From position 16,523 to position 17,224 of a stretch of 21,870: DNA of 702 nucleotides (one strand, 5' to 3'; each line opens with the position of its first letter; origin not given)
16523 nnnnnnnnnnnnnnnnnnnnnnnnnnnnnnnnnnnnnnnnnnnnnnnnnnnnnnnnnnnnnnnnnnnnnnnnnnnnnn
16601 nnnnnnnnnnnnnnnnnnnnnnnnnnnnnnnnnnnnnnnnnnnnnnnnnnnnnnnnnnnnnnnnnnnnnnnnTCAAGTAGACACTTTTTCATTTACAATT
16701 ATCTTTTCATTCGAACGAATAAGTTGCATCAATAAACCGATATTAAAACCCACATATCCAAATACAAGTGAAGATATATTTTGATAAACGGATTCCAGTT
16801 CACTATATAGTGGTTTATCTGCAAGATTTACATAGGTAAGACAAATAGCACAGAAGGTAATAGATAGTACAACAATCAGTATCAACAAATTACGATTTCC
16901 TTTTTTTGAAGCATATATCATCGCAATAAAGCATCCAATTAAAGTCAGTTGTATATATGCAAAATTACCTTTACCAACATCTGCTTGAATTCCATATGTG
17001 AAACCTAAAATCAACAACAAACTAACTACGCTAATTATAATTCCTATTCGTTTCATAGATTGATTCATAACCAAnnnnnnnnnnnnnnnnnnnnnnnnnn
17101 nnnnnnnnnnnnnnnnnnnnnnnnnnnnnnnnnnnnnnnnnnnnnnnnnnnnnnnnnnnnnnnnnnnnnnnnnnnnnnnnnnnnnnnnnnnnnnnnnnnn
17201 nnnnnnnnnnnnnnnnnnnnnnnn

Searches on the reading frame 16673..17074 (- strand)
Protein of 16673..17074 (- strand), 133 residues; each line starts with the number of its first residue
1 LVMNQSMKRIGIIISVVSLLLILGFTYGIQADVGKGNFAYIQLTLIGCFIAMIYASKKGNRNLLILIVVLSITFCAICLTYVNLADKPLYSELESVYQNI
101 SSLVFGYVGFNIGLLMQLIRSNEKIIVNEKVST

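Call 4: search_protein_families(library=pfam, proteins=[window:16673-17074:-], max_evalue=1)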
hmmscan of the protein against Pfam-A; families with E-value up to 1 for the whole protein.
window:16673-17074:- (133 aa): 8 families
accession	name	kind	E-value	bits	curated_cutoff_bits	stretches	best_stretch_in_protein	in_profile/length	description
PF01757.29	Acyl_transf_3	-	0.0011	18.5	31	1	11-123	151-266/326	Acyltransferase domain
PF24124.1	YphA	-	0.003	17.7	28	1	3-84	20-96/198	YphA-like integral membrane protein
PF03006.26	HlyIII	-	0.029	14.5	26.2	1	39-109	82-147/224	Haemolysin-III related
PF12670.12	DUF3792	-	0.041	14.5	31.3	1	10-109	11-111/115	Protein of unknown function (DUF3792)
PF13567.11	DUF4131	-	0.17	12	31.6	1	43-95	12-64/165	Domain of unknown function (DUF4131)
PF09843.14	DUF2070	-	0.25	10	30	1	13-94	105-184/561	Predicted membrane protein (DUF2070)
PF07695.17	7TMR-DISM_7TM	-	0.35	11.2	29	1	7-94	96-180/205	7TM diverse intracellular signalling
PF05814.16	Ac76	-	0.84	10.1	22.5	1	48-83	11-47/83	Orf76 (Ac76)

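Call 5: search_protein_families(library=ncbifam, proteins=[window:16673-17074:-], max_evalue=1)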
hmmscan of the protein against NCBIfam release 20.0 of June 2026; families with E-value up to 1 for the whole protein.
window:16673-17074:- (133 aa): 0 families
